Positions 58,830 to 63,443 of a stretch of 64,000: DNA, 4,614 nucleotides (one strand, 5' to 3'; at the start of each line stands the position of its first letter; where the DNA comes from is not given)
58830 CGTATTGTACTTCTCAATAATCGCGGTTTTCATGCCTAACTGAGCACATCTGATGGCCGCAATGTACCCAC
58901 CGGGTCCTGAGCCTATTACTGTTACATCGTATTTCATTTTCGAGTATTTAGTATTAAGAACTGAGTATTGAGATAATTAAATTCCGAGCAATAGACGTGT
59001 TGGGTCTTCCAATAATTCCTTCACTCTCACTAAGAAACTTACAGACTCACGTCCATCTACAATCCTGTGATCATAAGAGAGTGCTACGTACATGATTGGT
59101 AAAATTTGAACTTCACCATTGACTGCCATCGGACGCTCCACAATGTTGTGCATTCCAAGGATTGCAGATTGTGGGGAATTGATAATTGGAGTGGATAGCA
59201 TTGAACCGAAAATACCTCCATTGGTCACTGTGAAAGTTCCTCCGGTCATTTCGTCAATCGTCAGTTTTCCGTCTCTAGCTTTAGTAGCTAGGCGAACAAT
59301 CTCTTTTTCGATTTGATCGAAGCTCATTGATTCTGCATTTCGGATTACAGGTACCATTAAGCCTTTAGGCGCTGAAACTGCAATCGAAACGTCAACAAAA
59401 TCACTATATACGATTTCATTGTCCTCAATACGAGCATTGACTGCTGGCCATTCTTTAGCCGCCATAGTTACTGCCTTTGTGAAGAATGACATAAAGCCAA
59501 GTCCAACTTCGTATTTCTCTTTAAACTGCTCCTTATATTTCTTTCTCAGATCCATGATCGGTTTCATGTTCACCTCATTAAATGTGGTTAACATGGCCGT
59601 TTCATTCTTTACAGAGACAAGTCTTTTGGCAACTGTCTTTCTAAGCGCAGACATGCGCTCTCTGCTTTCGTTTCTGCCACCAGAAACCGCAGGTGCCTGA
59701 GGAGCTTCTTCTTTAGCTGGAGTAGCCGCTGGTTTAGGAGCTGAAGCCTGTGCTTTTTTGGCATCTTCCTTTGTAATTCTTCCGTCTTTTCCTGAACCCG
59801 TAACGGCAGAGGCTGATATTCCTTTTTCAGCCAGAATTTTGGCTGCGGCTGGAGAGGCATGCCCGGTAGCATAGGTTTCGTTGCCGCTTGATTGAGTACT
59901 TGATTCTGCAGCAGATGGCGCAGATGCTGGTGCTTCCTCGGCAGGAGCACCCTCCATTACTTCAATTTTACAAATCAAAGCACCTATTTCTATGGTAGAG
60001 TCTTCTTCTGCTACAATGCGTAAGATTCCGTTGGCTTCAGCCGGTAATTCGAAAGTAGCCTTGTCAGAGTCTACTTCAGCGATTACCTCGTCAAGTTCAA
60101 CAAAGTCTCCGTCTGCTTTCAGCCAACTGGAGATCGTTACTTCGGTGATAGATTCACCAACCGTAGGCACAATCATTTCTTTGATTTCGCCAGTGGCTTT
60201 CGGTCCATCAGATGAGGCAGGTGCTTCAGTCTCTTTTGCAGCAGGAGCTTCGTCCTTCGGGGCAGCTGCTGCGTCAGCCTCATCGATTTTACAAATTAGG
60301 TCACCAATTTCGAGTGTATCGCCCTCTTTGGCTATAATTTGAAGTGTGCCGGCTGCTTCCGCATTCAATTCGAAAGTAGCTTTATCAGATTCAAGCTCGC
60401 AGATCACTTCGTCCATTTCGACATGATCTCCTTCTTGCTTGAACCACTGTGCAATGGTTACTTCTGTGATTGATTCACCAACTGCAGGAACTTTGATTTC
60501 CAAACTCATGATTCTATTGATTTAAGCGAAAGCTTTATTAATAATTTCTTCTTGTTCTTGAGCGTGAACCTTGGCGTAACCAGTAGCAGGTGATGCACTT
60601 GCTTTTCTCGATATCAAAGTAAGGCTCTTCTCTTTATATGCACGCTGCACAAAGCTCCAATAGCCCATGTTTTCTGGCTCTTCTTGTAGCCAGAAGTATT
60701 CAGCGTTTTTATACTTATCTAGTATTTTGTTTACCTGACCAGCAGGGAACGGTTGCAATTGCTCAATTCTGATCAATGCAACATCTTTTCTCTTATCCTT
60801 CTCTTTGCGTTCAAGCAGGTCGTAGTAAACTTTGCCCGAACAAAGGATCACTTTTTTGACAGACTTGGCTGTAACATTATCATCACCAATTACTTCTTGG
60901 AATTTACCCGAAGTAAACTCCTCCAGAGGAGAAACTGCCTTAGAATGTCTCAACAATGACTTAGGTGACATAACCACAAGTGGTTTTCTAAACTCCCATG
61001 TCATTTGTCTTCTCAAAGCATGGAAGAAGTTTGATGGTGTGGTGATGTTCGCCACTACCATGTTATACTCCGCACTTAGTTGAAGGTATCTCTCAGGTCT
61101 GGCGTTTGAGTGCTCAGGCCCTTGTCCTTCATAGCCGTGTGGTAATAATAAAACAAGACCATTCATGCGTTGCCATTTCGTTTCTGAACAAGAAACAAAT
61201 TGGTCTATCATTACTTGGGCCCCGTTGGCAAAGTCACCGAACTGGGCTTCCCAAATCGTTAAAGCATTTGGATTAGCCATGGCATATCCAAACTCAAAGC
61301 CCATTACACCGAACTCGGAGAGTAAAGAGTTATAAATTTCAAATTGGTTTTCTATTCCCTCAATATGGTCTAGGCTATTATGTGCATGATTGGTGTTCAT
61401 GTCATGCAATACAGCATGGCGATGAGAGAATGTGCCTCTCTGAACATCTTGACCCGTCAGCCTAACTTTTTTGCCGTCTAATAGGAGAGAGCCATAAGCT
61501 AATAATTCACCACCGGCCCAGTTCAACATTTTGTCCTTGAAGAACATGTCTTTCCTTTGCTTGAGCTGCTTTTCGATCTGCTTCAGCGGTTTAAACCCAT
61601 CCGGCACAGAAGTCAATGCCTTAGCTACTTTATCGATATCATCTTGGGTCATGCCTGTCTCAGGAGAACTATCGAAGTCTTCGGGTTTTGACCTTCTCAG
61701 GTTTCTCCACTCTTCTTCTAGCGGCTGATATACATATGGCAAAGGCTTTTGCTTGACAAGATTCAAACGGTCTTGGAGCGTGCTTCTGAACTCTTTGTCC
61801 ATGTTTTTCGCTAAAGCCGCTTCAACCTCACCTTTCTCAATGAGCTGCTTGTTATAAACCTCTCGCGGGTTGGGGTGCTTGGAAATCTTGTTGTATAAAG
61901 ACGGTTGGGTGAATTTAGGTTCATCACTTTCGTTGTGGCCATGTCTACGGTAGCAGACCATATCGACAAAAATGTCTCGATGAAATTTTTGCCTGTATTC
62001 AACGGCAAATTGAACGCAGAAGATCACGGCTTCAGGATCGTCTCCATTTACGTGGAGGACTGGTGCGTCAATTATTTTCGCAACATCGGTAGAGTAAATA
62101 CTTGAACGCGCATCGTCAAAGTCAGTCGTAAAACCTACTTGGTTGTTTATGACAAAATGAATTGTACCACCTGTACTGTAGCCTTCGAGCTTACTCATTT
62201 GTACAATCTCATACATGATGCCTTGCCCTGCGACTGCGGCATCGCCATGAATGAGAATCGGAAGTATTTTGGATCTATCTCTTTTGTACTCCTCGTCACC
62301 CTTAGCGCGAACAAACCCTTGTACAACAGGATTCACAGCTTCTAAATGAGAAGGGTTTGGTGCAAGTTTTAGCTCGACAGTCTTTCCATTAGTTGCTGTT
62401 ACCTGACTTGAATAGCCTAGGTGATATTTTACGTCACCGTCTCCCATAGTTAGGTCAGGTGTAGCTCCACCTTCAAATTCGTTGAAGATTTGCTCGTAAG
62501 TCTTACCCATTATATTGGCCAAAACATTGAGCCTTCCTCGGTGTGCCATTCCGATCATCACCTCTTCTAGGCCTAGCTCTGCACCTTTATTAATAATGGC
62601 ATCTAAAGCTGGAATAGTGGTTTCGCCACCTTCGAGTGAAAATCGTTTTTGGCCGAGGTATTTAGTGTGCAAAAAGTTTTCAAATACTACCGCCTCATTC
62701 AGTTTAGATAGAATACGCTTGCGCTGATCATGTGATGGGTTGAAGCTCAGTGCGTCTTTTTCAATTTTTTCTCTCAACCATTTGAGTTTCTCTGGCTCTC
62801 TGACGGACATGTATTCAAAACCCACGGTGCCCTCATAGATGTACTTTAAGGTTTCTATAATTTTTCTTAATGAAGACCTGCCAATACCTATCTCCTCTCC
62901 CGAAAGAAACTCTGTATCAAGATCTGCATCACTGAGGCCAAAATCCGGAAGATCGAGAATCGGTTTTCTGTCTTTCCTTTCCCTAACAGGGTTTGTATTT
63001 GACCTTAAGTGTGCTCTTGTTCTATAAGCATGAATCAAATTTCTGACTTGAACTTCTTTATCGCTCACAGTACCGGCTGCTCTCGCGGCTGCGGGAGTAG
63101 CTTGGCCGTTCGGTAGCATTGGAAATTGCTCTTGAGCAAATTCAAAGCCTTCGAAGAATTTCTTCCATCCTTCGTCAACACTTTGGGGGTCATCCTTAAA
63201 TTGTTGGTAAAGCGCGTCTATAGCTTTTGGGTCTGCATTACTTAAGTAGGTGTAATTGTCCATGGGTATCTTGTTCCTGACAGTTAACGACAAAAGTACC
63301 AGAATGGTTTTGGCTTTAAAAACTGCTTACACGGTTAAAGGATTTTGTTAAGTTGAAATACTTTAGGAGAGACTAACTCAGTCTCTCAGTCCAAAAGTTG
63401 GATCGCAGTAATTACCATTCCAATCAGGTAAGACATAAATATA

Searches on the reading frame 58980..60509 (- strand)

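Call 88: search_protein_families(library=pfam, proteins=[window:58980-60509:-], max_evalue=0.00001)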
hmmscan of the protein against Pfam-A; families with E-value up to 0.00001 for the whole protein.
window:58980-60509:- (510 aa): 3 families
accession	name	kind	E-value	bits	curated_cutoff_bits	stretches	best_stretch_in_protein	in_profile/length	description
PF00198.28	2-oxoacid_dh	-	1.2e-83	280.6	23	1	280-508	3-232/232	2-oxoacid dehydrogenases acyltransferase (catalytic domain)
PF00364.28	Biotin_lipoyl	-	2.6e-37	126.9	22.1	2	4-75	2-73/73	Biotin-requiring enzyme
PF02817.22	E3_binding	-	6.5e-13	49.1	23.7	1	217-249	2-34/36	e3 binding domain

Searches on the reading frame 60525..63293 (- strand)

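Call 88: search_protein_families(library=pfam, proteins=[window:60525-63293:-], max_evalue=0.00001)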
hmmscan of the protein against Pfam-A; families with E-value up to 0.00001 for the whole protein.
window:60525-63293:- (923 aa): 4 families
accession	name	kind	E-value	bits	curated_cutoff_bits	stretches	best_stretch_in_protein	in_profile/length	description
PF00676.26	E1_dh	-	6.5e-55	186.6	22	1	203-519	8-297/300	Dehydrogenase E1 component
PF16870.10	OxoGdeHyase_C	-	2.6e-47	160.8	27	1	788-922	2-151/151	2-oxoglutarate dehydrogenase C-terminal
PF02779.29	Transket_pyr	-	4.7e-43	147.3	27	1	589-782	2-173/174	Transketolase, pyrimidine binding domain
PF16078.10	2-oxogl_dehyd_N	-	3.7e-09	36.4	27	1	17-52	4-39/41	2-oxoglutarate dehydrogenase N-terminus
